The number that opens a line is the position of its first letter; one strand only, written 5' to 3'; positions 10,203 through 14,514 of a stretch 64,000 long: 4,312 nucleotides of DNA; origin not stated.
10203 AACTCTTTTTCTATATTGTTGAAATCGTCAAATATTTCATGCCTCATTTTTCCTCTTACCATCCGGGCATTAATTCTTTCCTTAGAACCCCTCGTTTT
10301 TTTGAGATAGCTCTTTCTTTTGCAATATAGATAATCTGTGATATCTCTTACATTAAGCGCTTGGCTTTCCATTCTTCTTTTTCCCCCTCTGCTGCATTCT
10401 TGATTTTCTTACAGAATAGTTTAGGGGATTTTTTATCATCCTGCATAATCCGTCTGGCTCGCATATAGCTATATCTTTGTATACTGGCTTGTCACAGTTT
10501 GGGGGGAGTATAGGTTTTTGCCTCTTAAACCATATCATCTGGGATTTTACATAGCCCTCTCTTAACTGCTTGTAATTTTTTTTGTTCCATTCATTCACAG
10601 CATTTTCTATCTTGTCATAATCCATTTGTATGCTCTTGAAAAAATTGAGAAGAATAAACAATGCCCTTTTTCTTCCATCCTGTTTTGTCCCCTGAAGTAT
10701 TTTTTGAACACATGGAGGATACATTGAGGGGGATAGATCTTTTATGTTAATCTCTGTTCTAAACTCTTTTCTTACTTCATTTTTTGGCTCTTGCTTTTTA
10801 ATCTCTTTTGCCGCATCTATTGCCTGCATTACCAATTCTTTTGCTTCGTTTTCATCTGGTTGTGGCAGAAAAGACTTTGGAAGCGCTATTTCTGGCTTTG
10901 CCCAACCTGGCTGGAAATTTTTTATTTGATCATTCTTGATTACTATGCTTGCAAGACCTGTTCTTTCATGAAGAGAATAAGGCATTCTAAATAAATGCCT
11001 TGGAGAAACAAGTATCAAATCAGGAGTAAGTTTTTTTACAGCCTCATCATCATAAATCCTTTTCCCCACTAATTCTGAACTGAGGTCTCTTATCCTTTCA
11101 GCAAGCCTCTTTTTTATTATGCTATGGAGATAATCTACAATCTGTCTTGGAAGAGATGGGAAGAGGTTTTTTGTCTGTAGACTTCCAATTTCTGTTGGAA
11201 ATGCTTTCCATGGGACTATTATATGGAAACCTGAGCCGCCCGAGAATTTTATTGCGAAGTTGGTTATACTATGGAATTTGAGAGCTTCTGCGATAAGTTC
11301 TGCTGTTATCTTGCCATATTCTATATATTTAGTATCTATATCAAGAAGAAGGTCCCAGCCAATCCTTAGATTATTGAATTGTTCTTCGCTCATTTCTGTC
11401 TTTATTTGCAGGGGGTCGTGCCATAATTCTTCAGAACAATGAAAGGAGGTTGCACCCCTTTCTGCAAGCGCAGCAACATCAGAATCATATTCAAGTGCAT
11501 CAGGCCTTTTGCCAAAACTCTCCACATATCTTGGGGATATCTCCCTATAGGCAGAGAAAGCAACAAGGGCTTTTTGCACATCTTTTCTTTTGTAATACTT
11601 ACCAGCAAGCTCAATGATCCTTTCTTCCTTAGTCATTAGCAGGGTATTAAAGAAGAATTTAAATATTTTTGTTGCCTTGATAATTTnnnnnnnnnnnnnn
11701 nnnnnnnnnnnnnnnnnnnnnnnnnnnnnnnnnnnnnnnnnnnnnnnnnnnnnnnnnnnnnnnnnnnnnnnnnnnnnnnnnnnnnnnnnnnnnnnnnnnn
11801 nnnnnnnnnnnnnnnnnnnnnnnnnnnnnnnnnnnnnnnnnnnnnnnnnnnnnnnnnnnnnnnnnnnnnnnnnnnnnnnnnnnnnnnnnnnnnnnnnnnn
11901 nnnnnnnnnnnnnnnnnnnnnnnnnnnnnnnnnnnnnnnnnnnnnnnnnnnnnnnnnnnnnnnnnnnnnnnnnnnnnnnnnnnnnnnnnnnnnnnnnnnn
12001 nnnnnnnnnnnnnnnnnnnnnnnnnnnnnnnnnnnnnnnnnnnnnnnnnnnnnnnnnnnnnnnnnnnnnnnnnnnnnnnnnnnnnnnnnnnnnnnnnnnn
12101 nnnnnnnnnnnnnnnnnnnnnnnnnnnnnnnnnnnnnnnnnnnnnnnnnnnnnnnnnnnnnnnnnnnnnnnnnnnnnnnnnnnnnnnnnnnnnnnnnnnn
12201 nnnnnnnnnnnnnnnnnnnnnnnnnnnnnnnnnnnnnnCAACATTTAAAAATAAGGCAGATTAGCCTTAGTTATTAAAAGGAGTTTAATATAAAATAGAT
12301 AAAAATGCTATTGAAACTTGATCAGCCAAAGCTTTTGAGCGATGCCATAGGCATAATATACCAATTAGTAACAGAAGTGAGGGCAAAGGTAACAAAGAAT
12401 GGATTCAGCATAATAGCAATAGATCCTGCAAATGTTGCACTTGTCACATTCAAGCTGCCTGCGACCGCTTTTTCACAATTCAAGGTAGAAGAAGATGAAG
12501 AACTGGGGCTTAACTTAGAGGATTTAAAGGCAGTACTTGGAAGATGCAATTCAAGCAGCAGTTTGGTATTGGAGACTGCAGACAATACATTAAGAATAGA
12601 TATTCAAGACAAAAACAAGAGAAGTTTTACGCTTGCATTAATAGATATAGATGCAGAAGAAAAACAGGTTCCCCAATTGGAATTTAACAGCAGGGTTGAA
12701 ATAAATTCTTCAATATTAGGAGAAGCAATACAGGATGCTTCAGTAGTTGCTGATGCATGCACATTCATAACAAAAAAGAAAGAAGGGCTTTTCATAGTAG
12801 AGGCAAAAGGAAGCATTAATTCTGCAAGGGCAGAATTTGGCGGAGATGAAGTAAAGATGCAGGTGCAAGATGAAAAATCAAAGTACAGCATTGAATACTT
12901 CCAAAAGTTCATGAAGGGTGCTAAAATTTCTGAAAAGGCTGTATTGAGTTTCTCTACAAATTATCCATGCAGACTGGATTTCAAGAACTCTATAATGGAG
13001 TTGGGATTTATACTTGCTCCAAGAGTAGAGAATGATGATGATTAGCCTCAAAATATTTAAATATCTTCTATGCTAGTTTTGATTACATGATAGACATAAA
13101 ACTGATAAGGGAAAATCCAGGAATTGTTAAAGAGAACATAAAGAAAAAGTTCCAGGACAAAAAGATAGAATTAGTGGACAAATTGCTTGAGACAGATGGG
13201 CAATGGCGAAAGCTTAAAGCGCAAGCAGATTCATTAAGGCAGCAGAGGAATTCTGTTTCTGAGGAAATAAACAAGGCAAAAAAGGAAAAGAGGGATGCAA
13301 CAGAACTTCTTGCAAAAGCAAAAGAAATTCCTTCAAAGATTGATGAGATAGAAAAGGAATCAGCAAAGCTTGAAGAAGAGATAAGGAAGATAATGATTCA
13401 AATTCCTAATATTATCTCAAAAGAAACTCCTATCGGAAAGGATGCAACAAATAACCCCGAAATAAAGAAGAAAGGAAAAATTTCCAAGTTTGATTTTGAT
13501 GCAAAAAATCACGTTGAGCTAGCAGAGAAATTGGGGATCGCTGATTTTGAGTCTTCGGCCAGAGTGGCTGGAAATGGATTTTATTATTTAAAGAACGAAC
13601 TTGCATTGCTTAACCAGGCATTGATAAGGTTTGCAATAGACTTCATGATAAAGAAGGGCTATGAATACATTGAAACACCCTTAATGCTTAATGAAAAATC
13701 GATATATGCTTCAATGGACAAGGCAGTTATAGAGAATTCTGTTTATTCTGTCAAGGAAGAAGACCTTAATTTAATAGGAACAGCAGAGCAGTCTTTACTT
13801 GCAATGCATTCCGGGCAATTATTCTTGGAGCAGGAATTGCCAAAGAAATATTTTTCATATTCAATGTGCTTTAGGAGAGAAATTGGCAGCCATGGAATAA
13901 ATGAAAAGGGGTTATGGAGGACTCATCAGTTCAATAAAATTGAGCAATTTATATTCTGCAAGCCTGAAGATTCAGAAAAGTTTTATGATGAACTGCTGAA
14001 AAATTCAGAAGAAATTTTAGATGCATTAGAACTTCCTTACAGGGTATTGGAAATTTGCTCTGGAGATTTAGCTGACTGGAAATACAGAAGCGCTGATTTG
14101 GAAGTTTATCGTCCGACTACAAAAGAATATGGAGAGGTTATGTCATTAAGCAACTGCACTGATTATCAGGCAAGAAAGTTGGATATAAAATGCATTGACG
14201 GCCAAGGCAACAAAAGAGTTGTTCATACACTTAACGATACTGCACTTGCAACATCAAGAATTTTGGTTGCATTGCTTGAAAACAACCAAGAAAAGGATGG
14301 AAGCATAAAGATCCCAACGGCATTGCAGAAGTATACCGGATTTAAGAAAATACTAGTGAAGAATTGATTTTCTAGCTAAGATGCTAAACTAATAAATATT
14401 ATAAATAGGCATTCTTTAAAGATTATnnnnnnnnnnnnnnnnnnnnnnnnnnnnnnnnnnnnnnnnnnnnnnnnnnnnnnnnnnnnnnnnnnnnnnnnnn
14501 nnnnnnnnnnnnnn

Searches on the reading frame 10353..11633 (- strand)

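Call 6: search_protein_families(library=pfam, proteins=[window:10353-11633:-], max_evalue=0.1)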
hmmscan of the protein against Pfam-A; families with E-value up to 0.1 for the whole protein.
window:10353-11633:- (426 aa): 4 families
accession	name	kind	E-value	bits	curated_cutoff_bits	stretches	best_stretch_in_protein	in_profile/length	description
PF01896.25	DNA_primase_S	-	1.5e-07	32.4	26.8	1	108-231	25-160/163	DNA primase small subunit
PF04104.19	DNA_primase_lrg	-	2e-05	24.5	22.4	1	262-382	65-190/266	Eukaryotic and archaeal DNA primase, large subunit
PF21686.3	LigD_Prim-Pol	-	0.026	14.5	27.4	1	109-144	120-156/254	LigD, primase-polymerase domain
PF14161.11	FAM110_N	-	0.071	13.8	22.2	0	361-389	49-77/115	Centrosome-associated N terminus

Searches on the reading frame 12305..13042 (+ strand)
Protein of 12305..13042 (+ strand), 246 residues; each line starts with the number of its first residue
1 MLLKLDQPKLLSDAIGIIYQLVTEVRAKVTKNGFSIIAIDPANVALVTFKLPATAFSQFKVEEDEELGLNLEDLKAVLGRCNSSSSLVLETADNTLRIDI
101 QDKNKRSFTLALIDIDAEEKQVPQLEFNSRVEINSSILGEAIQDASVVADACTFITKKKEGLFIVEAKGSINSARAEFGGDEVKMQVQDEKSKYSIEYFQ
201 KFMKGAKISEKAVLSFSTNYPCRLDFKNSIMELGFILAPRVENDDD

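Call 6: search_protein_families(library=pfam, proteins=[window:12305-13042:+], max_evalue=0.1)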
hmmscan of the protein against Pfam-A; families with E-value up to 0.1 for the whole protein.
window:12305-13042:+ (246 aa): 5 families
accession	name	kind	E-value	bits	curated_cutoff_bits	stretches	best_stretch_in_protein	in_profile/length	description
PF00705.23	PCNA_N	-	9.8e-14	51.6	20.3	1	3-118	4-124/127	Proliferating cell nuclear antigen, N-terminal domain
PF02747.20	PCNA_C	-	1.6e-05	25.6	23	1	122-238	2-125/128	Proliferating cell nuclear antigen, C-terminal domain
PF02144.21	Rad1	-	3e-05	23.7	24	1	24-215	24-244/257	Repair protein Rad1/Rec1/Rad17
PF04139.18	Rad9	-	0.0016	18.4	25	1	7-83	137-218/253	Rad9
PF15976.11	CooC_C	-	0.016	15.6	29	1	139-193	28-81/93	CS1-pili formation C-terminal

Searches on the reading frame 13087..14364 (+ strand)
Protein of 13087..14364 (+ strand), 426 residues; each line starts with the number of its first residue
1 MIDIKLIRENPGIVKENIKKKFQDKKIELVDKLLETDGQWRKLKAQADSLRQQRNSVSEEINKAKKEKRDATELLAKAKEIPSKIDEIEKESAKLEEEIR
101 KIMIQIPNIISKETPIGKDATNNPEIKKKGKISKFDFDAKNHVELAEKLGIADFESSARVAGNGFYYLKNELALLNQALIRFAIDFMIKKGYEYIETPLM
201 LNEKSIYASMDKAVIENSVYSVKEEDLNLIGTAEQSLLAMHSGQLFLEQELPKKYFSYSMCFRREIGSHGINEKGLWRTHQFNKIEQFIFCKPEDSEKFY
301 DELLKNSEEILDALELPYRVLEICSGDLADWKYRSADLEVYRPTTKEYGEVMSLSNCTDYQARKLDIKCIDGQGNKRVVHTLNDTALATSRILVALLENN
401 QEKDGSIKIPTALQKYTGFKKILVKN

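Call 6: search_protein_families(library=pfam, proteins=[window:13087-14364:+], max_evalue=0.1)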
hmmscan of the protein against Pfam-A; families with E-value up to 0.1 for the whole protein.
window:13087-14364:+ (426 aa): 4 families
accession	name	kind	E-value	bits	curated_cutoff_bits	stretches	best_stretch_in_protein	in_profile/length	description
PF00587.30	tRNA-synt_2b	-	6.4e-32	111.5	29.3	1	223-400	7-179/179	tRNA synthetase class II core domain (G, H, P, S and T)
PF02403.27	Seryl_tRNA_N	-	6.2e-28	97.6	28.2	1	1-109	1-107/108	Seryl-tRNA synthetase N-terminal domain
PF06008.19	Laminin_I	-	0.036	14.2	34.6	1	29-124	24-116/259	Laminin Domain I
PF08590.15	DUF1771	-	0.059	14.1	28.7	0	41-94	2-57/64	Domain of unknown function (DUF1771)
